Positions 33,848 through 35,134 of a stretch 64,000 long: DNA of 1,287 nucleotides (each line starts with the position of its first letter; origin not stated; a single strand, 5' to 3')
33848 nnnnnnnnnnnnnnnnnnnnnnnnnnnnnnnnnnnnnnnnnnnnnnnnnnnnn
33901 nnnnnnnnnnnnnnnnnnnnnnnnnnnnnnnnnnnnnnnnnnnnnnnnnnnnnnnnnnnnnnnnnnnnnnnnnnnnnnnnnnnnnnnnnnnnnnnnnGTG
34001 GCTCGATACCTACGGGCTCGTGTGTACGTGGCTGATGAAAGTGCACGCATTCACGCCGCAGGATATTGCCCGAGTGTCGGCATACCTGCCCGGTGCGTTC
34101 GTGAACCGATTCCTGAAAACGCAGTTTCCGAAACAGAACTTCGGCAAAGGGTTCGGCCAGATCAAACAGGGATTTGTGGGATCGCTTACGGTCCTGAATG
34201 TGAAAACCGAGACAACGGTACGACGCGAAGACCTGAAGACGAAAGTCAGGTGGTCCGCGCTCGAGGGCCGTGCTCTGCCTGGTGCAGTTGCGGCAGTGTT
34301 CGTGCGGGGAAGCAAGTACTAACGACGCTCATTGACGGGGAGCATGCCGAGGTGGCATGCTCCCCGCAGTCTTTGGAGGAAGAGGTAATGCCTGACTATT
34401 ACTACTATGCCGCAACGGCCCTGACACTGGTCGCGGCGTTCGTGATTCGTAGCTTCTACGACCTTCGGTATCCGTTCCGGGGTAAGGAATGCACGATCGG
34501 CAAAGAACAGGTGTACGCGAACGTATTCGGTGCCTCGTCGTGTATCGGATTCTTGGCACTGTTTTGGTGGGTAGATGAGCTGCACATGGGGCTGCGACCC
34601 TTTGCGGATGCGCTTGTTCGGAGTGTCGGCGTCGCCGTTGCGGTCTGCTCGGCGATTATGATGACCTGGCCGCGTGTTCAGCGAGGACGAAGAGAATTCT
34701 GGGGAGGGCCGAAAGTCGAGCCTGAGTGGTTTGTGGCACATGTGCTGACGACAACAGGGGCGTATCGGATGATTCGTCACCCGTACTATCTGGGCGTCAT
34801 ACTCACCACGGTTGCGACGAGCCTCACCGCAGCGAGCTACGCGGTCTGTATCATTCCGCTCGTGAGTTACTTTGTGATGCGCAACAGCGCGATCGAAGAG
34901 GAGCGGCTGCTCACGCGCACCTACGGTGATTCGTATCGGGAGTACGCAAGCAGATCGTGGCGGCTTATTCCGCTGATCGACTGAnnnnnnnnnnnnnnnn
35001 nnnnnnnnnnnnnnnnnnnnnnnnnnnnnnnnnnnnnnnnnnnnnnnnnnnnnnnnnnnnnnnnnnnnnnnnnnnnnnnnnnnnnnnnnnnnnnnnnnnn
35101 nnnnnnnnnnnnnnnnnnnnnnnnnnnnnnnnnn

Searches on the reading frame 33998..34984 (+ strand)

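Call 9: search_protein_families(library=pfam, proteins=[window:33998-34984:+], max_evalue=0.001)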
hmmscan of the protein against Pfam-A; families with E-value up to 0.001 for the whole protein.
window:33998-34984:+ (328 aa): 2 families
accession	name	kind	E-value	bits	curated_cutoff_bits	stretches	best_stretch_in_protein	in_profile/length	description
PF04191.18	PEMT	-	3.5e-08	34.3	25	1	249-311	41-104/105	Phospholipid methyltransferase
PF04140.19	ICMT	-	8.1e-06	26.6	24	1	248-305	33-93/95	Isoprenylcysteine carboxyl methyltransferase (ICMT) family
